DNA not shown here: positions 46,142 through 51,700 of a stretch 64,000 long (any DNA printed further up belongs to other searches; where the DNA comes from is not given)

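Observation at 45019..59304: DISARM/Druantia-like defence island with a non-canonical architecture in an archaeal genome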

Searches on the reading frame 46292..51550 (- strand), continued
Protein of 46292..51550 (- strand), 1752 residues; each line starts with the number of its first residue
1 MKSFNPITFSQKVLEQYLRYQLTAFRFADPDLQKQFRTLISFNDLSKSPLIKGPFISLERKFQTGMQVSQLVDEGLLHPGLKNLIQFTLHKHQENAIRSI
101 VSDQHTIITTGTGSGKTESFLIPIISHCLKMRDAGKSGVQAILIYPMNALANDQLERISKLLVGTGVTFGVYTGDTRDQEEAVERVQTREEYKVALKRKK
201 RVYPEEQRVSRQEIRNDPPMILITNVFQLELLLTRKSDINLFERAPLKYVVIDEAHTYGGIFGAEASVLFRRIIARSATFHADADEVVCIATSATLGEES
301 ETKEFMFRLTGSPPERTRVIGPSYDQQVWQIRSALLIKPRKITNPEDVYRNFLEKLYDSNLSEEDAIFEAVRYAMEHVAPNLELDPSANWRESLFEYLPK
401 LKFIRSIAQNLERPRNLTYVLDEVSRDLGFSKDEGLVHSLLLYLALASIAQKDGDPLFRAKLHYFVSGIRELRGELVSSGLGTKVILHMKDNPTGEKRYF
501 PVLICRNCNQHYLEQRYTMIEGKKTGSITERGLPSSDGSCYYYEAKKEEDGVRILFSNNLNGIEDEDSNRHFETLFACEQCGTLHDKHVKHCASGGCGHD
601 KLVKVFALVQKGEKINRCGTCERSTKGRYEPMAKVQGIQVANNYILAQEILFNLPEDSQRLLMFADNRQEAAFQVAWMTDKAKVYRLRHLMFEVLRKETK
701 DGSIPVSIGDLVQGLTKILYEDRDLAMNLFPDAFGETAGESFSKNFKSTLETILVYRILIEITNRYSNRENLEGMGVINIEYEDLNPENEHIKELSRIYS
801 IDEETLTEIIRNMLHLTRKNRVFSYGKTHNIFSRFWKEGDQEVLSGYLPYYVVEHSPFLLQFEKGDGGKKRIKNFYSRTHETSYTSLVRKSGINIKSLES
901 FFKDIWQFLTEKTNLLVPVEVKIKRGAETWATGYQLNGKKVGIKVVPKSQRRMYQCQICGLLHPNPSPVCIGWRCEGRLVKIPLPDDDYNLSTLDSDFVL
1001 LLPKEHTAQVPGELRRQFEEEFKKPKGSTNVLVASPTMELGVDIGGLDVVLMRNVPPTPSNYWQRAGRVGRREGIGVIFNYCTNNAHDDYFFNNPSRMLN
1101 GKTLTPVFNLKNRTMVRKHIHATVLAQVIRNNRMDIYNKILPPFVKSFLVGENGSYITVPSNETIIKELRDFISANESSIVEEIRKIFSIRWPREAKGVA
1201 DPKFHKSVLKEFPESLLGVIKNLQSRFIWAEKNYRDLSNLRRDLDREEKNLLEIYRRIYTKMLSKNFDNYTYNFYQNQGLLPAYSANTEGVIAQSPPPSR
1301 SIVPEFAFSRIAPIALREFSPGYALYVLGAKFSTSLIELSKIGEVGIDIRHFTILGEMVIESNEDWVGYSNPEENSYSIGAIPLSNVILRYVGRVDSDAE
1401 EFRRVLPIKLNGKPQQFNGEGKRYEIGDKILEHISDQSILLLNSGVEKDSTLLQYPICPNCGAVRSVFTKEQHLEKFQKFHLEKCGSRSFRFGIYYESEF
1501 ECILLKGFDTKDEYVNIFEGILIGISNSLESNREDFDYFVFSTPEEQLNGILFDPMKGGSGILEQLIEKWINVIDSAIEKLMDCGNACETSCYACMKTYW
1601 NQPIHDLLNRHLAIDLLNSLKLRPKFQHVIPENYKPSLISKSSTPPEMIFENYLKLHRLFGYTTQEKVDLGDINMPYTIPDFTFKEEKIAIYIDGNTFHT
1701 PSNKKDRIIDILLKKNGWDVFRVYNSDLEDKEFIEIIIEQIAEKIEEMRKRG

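Call 10: find_homologous_proteins(query=window:46292-51550:-, max_evalue=1e-10)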
Query window:46292-51550:- (1752 aa): 7788 proteins with E <= 1e-10 among 8000 candidates; the best 120 are listed.
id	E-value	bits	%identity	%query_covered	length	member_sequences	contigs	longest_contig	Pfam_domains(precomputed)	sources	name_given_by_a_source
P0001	0.0e+0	4042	100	100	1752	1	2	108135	PF00270.36,PF09369.16,PF00271.38,PF04851.22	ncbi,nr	ncbi:MAG: DEAD/DEAH box helicase [Methanobacteriota archaeon]|nr:MAG: DEAD/DEAH box helicase [Euryar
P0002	0.0e+0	1178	35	100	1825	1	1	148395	PF00270.36,PF09369.16,PF00271.38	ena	-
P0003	0.0e+0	1107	35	99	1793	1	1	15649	PF00270.36,PF09369.16,PF00271.38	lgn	-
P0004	0.0e+0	1070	34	99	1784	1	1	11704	PF00270.36,PF09369.16,PF00271.38,PF27116.1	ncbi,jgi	ncbi:MAG: DEAD/DEAH box helicase [Methanomassiliicoccales archaeon]|jgi:ATP-dependent helicase YprA 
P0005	0.0e+0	1066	35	100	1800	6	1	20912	PF00270.36,PF09369.16,PF00271.38,PF04851.22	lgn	-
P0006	0.0e+0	1060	35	99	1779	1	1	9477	PF00270.36,PF09369.16,PF00271.38,PF27116.1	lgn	-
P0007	0.0e+0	1055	34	100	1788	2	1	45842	PF00270.36,PF09369.16,PF00271.38,PF04851.22,PF27116.1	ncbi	-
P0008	0.0e+0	1053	34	100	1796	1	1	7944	PF00270.36,PF09369.16,PF00271.38,PF04851.22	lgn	-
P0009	0.0e+0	1051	35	100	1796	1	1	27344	PF00270.36,PF09369.16,PF00271.38,PF04851.22,PF27116.1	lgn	-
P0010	0.0e+0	1047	35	99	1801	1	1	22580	PF00270.36,PF09369.16,PF00271.38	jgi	-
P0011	0.0e+0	1047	34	100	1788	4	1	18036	PF00270.36,PF09369.16,PF00271.38,PF27116.1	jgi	jgi:ATP-dependent helicase YprA (DUF1998 family)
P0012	0.0e+0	1045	33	99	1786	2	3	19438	PF00270.36,PF09369.16,PF00271.38,PF27116.1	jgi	jgi:ATP-dependent helicase YprA (DUF1998 family)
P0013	0.0e+0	1042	34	99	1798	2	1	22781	PF00270.36,PF09369.16,PF00271.38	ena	-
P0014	0.0e+0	1040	34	100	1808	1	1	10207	PF00270.36,PF09369.16,PF00271.38,PF27116.1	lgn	-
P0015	0.0e+0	1040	34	100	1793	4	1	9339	PF00270.36,PF09369.16,PF00271.38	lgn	-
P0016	0.0e+0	1038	35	99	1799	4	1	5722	PF00270.36,PF09369.16,PF00271.38,PF27116.1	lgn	-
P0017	0.0e+0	1036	34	100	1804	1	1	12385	PF00270.36,PF09369.16,PF00271.38,PF27116.1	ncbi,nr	ncbi:MAG: DEAD/DEAH box helicase [Theionarchaea archaeon]|nr:DEAD/DEAH box helicase [Theionarchaea a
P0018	0.0e+0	1036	35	100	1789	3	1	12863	PF00270.36,PF09369.16,PF00271.38,PF27116.1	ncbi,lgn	-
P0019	0.0e+0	1035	34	100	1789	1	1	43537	PF00270.36,PF09369.16,PF00271.38,PF27116.1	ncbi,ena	-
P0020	0.0e+0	1031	34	99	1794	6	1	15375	PF00270.36,PF09369.16,PF00271.38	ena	-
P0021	0.0e+0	1031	34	100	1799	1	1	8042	PF00270.36,PF09369.16,PF00271.38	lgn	-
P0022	0.0e+0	1030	33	100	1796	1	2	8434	PF00270.36,PF09369.16,PF00271.38,PF27116.1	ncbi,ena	-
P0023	0.0e+0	1029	34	99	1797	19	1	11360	PF00270.36,PF09369.16,PF00271.38,PF27116.1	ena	-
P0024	0.0e+0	1029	34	99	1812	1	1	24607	PF00270.36,PF09369.16,PF00271.38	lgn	-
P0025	0.0e+0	1028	34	97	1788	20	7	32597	PF00270.36,PF09369.16,PF00271.38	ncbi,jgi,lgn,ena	jgi:ATP-dependent helicase YprA (DUF1998 family)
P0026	0.0e+0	1028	34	100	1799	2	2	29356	PF00270.36,PF09369.16,PF00271.38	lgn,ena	-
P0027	0.0e+0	1025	35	100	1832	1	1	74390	PF00270.36,PF09369.16,PF00271.38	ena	-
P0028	0.0e+0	1025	33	98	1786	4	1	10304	PF00270.36,PF09369.16,PF00271.38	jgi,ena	-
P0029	0.0e+0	1024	34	99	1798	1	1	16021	PF00270.36,PF09369.16,PF00271.38,PF27116.1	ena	-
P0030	0.0e+0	1023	34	100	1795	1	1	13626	PF00270.36,PF09369.16,PF00271.38,PF27116.1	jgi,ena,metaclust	metaclust:\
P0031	0.0e+0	1022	34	99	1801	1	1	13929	PF00270.36,PF09369.16,PF00271.38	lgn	-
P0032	0.0e+0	1022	34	99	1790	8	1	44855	PF00270.36,PF09369.16,PF00271.38,PF27116.1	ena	-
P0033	0.0e+0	1019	34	100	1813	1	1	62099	PF00270.36,PF09369.16,PF00271.38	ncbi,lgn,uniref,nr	ncbi:ATP-dependent helicase YprA (DUF1998 family) [Evansella vedderi]|uniref:ATP-dependent helicase 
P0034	0.0e+0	1019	35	100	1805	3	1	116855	PF00270.36,PF09369.16,PF00271.38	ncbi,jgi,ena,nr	ncbi:MAG TPA: DEAD/DEAH box helicase [Bacteroidales bacterium]|nr:DEAD/DEAH box helicase [Bacteroida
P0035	0.0e+0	1016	33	99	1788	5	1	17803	PF00270.36,PF09369.16,PF00271.38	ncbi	-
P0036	1.9e-298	1011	34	100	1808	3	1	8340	PF00270.36,PF09369.16,PF00271.38,PF04851.22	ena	-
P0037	3.1e-298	1011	34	100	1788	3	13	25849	PF00270.36,PF09369.16,PF00271.38,PF27116.1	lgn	-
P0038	3.5e-298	1010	34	100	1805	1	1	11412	PF00270.36,PF09369.16,PF00271.38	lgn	-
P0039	5.8e-298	1010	34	100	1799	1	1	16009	PF00270.36,PF09369.16,PF00271.38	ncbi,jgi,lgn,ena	ncbi:MAG: DEAD/DEAH box helicase [archaeon]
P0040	7.5e-298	1009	33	100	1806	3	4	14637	PF00270.36,PF09369.16,PF00271.38,PF04851.22,PF27116.1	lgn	-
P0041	4.0e-297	1007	34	100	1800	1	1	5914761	PF00270.36,PF09369.16,PF00271.38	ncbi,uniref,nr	ncbi:DEAD/DEAH box helicase [Dictyobacter sp. S3.2.2.5]|uniref:DEAD/DEAH box helicase n=1 Tax=Dictyo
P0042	9.1e-297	1006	34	100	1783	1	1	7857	PF00270.36,PF09369.16,PF00271.38,PF27116.1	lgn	-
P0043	2.0e-296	1005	33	100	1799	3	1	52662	PF00270.36,PF09369.16,PF00271.38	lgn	-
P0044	4.7e-296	1003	33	99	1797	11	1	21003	PF00270.36,PF09369.16,PF00271.38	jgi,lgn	-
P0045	6.3e-296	1003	34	99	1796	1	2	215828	PF00270.36,PF09369.16,PF00271.38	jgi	jgi:ATP-dependent helicase YprA (DUF1998 family)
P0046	9.8e-296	1002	34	99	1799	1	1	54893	PF00270.36,PF09369.16,PF00271.38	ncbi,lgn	ncbi:MAG: DEAD/DEAH box helicase [Planctomycetota bacterium]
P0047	1.2e-295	1002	34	99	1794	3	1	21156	PF00270.36,PF09369.16,PF00271.38,PF27116.1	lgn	-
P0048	1.9e-295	1001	34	99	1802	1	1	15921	PF00270.36,PF09369.16,PF00271.38,PF04851.22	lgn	-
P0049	4.1e-295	1000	34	100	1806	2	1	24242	PF00270.36,PF09369.16,PF00271.38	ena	-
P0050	6.1e-295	1000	34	99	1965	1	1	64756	PF00270.36,PF00717.29,PF09369.16,PF00271.38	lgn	-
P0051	7.1e-295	1000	34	100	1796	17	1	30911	PF00270.36,PF09369.16,PF00271.38,PF04851.22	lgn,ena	-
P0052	1.2e-294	999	33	100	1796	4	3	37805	PF00270.36,PF09369.16,PF00271.38,PF04851.22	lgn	-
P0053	1.2e-294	999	33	99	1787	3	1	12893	PF00270.36,PF09369.16,PF00271.38,PF27116.1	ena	-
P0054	1.1e-293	996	34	99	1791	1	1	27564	PF00270.36,PF09369.16,PF00271.38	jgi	jgi:ATP-dependent helicase YprA (DUF1998 family)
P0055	2.0e-293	995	34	99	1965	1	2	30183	PF00270.36,PF00717.29,PF09369.16,PF00271.38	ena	-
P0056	7.2e-293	993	34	99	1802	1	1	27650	PF00270.36,PF09369.16,PF00271.38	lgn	-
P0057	7.8e-293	993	33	100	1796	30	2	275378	PF00270.36,PF09369.16,PF00271.38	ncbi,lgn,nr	ncbi:putative ATP-dependent helicase Lhr [Clostridioides difficile]|nr:putative ATP-dependent helica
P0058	2.0e-292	991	34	100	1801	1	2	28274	PF00270.36,PF09369.16,PF00271.38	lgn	-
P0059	7.4e-292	989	33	99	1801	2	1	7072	PF00270.36,PF09369.16,PF00271.38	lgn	-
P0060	1.1e-291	989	33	98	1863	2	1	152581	PF00270.36,PF09369.16,PF00271.38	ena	-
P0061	1.6e-291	988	33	100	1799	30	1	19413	PF00270.36,PF09369.16,PF00271.38,PF27116.1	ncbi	-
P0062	2.8e-291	988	34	99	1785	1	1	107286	PF00270.36,PF09369.16,PF00271.38,PF27116.1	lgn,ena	-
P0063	3.1e-291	987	34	98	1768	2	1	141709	PF00270.36,PF09369.16,PF00271.38,PF27116.1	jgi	-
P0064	3.6e-291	987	34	99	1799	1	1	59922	PF00270.36,PF09369.16,PF00271.38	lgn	-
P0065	3.8e-291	987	33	100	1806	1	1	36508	PF00270.36,PF09369.16,PF00271.38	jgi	jgi:hypothetical protein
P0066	4.0e-291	987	33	99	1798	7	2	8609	PF00270.36,PF09369.16,PF00271.38,PF27116.1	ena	-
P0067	4.3e-291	987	33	100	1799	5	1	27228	PF00270.36,PF09369.16,PF00271.38,PF27116.1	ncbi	-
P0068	6.7e-291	986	34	100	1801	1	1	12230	PF00270.36,PF09369.16,PF00271.38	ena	-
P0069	1.6e-290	985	34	99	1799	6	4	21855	PF00270.36,PF09369.16,PF00271.38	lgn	-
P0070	2.4e-290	984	34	99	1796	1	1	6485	PF00270.36,PF09369.16,PF00271.38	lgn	-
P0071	2.9e-290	984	34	99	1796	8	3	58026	PF00270.36,PF09369.16,PF00271.38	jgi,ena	-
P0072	6.5e-290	983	33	99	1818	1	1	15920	PF00270.36,PF09369.16,PF00271.38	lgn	-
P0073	5.0e-289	980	34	99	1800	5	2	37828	PF00270.36,PF09369.16,PF00271.38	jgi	jgi:ATP-dependent helicase YprA (DUF1998 family)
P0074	9.3e-289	979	33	100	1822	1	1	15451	PF00270.36,PF09369.16,PF00271.38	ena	-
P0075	2.2e-288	978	33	99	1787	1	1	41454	PF00270.36,PF09369.16,PF00271.38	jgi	-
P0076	3.5e-288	977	33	100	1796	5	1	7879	PF00270.36,PF09369.16,PF00271.38,PF27116.1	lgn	-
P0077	4.6e-288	977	33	100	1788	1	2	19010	PF00270.36,PF09369.16,PF00271.38,PF04851.22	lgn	-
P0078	6.1e-288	977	34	100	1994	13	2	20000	PF00270.36,PF00717.29,PF09369.16,PF00271.38,PF27116.1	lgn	-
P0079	7.7e-288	976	34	99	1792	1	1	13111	PF00270.36,PF09369.16,PF00271.38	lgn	-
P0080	2.1e-287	975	33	99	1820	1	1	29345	PF00270.36,PF09369.16,PF00271.38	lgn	-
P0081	5.4e-287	973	33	99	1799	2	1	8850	PF00270.36,PF09369.16,PF00271.38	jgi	jgi:ATP-dependent helicase YprA (DUF1998 family)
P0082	3.3e-286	971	33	99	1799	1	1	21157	PF00270.36,PF09369.16,PF00271.38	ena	-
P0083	1.6e-285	968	33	99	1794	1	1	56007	PF00270.36,PF09369.16,PF00271.38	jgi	jgi:ATP-dependent helicase YprA (DUF1998 family)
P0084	2.3e-285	968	33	99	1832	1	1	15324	PF00270.36,PF09369.16,PF00271.38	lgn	-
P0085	3.1e-285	968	33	99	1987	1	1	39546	PF00270.36,PF00717.29,PF09369.16,PF00271.38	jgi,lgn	-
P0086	7.6e-285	966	33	99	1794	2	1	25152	PF00270.36,PF09369.16,PF00271.38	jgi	jgi:ATP-dependent helicase YprA (DUF1998 family)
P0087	5.9e-284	963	33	100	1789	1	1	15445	PF00270.36,PF09369.16,PF00271.38,PF04851.22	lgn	-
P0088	1.0e-283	962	33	99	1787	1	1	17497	PF00270.36,PF09369.16,PF00271.38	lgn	-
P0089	5.8e-283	960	33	100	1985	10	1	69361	PF00270.36,PF00717.29,PF09369.16,PF00271.38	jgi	-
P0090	6.5e-283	960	33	100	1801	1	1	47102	PF00270.36,PF09369.16,PF00271.38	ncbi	ncbi:MAG: DEAD/DEAH box helicase [bacterium]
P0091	1.6e-282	959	33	99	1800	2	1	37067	PF00270.36,PF09369.16,PF00271.38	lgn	-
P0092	2.2e-282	958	33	99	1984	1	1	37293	PF00270.36,PF00717.29,PF09369.16,PF00271.38,PF27116.1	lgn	-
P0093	2.4e-282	958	33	100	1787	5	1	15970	PF00270.36,PF09369.16,PF00271.38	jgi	-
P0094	2.6e-282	958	33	99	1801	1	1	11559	PF00270.36,PF09369.16,PF00271.38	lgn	-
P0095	1.2e-281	956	33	100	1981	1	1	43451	PF00270.36,PF00717.29,PF09369.16,PF00271.38,PF27116.1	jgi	jgi:ATP-dependent helicase YprA (DUF1998 family)/rubrerythrin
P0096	1.2e-281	956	33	100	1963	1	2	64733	PF00270.36,PF00717.29,PF09369.16,PF00271.38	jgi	jgi:ATP-dependent helicase YprA (DUF1998 family)/SOS-response transcriptional repressor LexA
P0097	1.4e-281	955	33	99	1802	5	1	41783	PF00270.36,PF09369.16,PF00271.38,PF27116.1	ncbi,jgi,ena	ncbi:MAG: DEAD/DEAH box helicase [Planctomycetota bacterium]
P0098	1.5e-281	955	33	100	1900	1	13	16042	PF00270.36,PF09369.16,PF00271.38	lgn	-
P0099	1.5e-281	955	32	99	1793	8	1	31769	PF00270.36,PF09369.16,PF00271.38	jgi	-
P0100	2.2e-281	955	32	99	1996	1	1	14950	PF00270.36,PF00717.29,PF09369.16,PF00271.38,PF27116.1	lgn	-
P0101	4.3e-281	954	33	99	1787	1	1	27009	PF00270.36,PF09369.16,PF00271.38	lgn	-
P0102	8.8e-281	953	33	100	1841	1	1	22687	PF00270.36,PF09369.16,PF00271.38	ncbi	-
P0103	5.8e-280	950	33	100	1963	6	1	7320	PF00270.36,PF00717.29,PF09369.16,PF00271.38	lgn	-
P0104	7.2e-280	950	33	99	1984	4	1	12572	PF00270.36,PF00717.29,PF09369.16,PF00271.38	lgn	-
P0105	9.5e-280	949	33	99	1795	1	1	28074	PF00270.36,PF09369.16,PF00271.38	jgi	jgi:ATP-dependent helicase YprA (DUF1998 family)/very-short-patch-repair endonuclease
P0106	1.4e-279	949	33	100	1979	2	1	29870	PF00270.36,PF00717.29,PF09369.16,PF00271.38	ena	-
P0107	1.7e-279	949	32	100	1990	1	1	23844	PF00270.36,PF00717.29,PF09369.16,PF00271.38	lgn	-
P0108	2.3e-279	948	33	100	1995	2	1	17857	PF00270.36,PF00717.29,PF09369.16,PF00271.38,PF27116.1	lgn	-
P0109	6.2e-279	947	32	100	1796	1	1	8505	PF00270.36,PF09369.16,PF00271.38,PF04851.22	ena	-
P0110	7.4e-279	946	32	99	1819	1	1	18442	PF00270.36,PF09369.16,PF00271.38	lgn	-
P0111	8.0e-279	946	33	99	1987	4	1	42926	PF00270.36,PF00717.29,PF09369.16,PF00271.38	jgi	jgi:ATP-dependent helicase YprA (DUF1998 family)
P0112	8.5e-279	946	33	100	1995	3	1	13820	PF00270.36,PF00717.29,PF09369.16,PF00271.38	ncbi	-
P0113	1.3e-278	946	33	99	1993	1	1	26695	PF00270.36,PF00717.29,PF09369.16,PF00271.38,PF27116.1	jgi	jgi:ATP-dependent helicase YprA (DUF1998 family)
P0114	2.3e-278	945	33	100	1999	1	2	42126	PF00270.36,PF00717.29,PF09369.16,PF00271.38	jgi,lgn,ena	-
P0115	2.3e-278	945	32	99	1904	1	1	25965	PF00270.36,PF09369.16,PF00271.38,PF27116.1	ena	-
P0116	4.0e-278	944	33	99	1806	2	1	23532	PF00270.36,PF09369.16,PF00271.38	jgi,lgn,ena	-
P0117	6.9e-278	943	34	99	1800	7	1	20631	PF00270.36,PF09369.16,PF00271.38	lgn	-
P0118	7.0e-278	943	33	99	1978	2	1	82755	PF00270.36,PF00717.29,PF09369.16,PF00271.38,PF27116.1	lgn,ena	-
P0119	1.3e-277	942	32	99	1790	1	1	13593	PF00270.36,PF09369.16,PF00271.38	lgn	-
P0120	1.3e-277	942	31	99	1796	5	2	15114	PF00270.36,PF09369.16,PF00271.38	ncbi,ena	-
